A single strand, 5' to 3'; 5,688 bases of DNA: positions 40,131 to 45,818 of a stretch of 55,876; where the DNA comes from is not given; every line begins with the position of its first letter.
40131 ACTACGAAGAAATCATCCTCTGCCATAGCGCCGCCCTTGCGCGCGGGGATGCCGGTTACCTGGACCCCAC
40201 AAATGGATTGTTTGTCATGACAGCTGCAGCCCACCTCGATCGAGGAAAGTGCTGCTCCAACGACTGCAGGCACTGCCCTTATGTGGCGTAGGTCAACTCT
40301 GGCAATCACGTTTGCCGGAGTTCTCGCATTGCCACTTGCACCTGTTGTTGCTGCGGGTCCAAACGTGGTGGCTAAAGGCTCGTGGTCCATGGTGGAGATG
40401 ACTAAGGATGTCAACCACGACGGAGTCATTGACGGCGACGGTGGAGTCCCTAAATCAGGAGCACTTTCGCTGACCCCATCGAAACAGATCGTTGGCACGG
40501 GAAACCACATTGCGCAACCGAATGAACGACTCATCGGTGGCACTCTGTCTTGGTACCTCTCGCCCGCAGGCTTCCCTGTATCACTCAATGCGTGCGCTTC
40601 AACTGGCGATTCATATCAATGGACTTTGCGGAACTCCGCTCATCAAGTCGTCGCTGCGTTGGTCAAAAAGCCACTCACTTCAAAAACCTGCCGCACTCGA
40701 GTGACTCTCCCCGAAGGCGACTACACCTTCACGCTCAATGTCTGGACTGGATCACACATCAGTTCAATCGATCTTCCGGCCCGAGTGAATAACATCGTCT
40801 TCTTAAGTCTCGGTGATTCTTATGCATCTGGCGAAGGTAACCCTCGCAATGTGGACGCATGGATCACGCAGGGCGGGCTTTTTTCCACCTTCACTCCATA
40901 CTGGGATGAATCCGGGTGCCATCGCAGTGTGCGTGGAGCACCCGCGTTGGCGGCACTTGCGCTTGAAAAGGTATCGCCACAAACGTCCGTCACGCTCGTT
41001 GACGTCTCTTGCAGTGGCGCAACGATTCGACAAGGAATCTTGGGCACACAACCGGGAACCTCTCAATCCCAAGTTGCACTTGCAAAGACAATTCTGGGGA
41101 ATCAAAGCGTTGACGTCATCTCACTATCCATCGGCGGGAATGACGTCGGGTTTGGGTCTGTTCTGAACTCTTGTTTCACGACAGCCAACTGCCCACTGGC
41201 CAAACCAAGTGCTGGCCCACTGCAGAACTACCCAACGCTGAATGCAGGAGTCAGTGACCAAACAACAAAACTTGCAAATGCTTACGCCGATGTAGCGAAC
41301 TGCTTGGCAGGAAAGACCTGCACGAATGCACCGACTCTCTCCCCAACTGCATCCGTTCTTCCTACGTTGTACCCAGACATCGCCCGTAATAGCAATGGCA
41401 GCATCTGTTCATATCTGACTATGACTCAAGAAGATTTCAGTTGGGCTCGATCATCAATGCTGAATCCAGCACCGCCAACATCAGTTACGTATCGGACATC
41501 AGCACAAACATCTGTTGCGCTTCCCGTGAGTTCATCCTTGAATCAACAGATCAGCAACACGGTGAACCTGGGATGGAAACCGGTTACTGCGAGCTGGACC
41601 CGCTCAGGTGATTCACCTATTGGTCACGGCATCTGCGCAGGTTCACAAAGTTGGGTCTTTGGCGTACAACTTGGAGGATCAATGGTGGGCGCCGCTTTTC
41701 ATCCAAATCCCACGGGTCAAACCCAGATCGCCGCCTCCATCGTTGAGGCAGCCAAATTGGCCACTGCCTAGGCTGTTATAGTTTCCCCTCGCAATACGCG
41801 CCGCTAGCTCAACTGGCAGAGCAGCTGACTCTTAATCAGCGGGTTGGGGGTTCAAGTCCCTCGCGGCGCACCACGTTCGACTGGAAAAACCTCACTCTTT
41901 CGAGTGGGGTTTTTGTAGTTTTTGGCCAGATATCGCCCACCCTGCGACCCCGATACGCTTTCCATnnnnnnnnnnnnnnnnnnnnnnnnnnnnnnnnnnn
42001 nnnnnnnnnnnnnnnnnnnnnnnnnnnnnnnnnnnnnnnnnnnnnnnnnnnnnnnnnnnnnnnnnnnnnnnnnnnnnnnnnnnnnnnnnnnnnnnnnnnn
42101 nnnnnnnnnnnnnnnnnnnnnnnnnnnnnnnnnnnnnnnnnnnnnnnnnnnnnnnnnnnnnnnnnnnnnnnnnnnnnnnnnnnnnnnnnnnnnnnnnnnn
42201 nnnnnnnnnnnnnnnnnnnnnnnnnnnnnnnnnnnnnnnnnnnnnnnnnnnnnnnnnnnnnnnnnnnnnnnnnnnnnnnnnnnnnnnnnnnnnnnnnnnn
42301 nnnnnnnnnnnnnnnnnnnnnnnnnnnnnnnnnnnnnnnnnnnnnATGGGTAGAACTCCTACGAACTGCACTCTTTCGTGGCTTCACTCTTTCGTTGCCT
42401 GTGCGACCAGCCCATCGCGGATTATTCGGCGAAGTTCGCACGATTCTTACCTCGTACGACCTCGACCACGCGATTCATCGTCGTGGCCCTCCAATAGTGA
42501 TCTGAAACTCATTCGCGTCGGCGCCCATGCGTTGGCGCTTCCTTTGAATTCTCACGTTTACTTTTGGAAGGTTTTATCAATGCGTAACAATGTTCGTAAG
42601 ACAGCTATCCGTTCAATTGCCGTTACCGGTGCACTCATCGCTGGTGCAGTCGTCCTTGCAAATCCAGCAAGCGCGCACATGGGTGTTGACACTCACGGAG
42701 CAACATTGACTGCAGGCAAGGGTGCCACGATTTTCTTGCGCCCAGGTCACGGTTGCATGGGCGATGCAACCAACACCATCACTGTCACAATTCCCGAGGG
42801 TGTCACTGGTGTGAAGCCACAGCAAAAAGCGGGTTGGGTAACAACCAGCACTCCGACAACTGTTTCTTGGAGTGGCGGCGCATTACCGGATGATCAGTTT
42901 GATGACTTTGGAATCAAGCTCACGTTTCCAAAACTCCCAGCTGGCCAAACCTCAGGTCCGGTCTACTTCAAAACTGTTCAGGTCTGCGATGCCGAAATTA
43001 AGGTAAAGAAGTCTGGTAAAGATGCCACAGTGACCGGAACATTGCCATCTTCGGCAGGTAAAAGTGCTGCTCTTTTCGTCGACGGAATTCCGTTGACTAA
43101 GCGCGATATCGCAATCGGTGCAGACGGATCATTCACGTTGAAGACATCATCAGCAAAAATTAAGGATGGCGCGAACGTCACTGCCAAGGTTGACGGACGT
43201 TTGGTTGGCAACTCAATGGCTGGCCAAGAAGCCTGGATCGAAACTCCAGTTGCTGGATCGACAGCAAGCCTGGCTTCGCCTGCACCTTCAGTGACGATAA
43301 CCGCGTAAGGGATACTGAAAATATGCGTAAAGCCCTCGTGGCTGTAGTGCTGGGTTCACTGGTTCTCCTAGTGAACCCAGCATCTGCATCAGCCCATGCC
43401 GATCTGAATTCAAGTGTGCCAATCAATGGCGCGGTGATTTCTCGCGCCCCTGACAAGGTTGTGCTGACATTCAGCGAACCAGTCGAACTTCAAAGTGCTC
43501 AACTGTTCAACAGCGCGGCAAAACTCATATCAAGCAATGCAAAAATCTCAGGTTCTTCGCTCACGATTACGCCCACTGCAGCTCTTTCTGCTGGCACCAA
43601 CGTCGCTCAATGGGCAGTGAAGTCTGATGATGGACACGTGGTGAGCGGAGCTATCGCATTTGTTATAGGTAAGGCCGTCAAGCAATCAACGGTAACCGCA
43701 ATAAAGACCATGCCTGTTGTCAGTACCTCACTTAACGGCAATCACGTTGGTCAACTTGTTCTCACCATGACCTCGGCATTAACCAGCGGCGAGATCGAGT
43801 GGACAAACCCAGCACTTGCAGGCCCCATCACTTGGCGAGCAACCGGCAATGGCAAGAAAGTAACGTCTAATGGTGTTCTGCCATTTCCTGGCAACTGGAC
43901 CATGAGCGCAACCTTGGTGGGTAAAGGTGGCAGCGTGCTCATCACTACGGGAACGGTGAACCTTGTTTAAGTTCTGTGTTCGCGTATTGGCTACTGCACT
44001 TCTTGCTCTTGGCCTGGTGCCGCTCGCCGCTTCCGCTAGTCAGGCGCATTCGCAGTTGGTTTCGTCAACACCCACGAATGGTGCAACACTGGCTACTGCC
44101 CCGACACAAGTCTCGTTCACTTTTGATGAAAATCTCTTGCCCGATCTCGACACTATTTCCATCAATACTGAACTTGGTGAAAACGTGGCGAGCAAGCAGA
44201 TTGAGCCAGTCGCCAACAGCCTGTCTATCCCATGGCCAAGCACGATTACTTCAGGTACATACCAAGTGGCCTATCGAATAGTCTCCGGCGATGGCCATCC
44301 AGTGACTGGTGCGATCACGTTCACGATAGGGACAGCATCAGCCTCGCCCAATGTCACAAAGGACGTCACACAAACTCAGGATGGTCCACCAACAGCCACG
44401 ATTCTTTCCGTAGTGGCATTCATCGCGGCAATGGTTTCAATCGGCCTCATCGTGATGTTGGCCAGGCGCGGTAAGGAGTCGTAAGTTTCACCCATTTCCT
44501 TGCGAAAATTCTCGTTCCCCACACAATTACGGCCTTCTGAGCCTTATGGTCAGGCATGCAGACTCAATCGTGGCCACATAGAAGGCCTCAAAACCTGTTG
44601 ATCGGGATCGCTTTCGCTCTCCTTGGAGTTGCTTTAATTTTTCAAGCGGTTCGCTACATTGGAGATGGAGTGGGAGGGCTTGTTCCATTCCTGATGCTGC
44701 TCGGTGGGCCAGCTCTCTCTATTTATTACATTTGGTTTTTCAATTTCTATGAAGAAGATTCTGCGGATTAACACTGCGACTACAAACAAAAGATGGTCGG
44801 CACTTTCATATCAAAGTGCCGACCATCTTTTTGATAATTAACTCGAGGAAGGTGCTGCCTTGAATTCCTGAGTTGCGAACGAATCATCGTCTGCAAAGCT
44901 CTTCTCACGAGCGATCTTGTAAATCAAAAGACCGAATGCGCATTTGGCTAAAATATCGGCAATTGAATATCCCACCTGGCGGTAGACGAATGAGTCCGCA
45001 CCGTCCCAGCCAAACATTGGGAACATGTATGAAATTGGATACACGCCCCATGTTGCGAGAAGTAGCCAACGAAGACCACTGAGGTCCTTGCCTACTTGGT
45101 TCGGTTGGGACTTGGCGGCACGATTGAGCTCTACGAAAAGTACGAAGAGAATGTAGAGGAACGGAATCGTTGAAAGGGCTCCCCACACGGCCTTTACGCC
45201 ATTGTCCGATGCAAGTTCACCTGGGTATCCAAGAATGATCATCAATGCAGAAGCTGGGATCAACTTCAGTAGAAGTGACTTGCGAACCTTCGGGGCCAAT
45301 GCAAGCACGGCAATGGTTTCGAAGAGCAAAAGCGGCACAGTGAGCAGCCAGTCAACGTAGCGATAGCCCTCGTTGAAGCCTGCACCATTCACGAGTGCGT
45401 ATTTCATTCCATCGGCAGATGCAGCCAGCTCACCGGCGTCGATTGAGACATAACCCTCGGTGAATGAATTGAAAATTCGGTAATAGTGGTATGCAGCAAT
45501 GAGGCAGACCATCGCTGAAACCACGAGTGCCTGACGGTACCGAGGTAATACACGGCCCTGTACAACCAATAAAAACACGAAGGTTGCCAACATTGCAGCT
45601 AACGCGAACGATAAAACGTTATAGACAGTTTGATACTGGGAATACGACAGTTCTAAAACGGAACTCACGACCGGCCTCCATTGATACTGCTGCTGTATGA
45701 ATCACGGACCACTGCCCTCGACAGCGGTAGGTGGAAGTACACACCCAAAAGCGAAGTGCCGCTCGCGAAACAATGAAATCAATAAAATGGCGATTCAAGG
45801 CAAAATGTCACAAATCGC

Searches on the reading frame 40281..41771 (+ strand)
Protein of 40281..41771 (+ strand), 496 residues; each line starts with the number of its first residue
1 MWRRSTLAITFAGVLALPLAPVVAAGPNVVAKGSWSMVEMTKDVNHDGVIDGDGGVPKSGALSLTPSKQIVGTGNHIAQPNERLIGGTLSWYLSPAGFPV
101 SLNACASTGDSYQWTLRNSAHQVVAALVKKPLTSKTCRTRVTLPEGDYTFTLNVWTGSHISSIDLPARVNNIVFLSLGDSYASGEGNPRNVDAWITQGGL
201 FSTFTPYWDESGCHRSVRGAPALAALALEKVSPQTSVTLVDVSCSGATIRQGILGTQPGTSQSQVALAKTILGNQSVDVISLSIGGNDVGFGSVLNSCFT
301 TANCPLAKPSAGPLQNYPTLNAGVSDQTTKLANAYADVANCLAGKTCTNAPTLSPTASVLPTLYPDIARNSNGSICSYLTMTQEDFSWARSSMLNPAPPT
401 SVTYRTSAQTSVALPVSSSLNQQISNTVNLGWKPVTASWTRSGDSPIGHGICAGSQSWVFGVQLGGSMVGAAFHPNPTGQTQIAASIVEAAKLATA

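Call 10: search_protein_families(library=pfam, proteins=[window:40281-41771:+])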
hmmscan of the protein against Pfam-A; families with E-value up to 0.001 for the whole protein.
window:40281-41771:+ (496 aa): 1 family
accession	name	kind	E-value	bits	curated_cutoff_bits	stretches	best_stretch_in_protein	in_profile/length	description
PF13472.12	Lipase_GDSL_2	-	7.8e-05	23.7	32.9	1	177-301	2-87/178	GDSL-like Lipase/Acylhydrolase family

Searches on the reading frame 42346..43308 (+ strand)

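Call 10: search_protein_families(library=pfam, proteins=[window:42346-43308:+])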
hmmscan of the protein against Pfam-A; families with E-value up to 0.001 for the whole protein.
window:42346-43308:+ (320 aa): 1 family
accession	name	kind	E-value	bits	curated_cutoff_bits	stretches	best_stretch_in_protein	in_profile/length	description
PF07987.16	DUF1775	-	4.1e-19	69.8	25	2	118-167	6-55/146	Domain of unkown function (DUF1775)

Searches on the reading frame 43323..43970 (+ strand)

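Call 10: search_protein_families(library=pfam, proteins=[window:43323-43970:+])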
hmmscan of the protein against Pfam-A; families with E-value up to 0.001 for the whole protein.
window:43323-43970:+ (215 aa): 2 families
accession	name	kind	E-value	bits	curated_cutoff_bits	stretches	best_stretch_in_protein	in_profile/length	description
PF04234.18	CopC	-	1e-17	65.3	23.3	1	25-114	1-91/92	CopC domain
PF13205.12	Big_5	-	1.6e-05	26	23.6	1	28-93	7-78/105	Bacterial Ig-like domain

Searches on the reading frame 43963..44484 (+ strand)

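Call 50: search_protein_families(library=pfam, proteins=[window:43963-44484:+])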
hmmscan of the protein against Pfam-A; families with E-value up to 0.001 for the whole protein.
window:43963-44484:+ (173 aa): 1 family
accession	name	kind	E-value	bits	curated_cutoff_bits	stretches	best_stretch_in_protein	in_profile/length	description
PF04234.18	CopC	-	1e-22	81.4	23.3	1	29-122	1-92/92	CopC domain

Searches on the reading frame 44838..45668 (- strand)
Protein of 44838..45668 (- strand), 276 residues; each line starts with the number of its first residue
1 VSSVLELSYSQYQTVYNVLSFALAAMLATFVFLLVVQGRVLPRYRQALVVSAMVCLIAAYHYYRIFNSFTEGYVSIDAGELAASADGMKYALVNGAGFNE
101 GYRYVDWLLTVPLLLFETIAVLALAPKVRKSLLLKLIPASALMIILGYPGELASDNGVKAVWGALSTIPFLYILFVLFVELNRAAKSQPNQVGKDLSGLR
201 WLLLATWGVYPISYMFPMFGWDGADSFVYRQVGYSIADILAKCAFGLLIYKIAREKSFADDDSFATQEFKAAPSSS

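Call 50: search_protein_families(library=pfam, proteins=[window:44838-45668:-])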
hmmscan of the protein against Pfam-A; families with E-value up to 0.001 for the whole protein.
window:44838-45668:- (276 aa): 1 family
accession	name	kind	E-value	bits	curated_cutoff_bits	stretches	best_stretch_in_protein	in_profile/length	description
PF01036.24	Bac_rhodopsin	-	2.1e-39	135.7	24.6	1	22-254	10-222/224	Bacteriorhodopsin-like protein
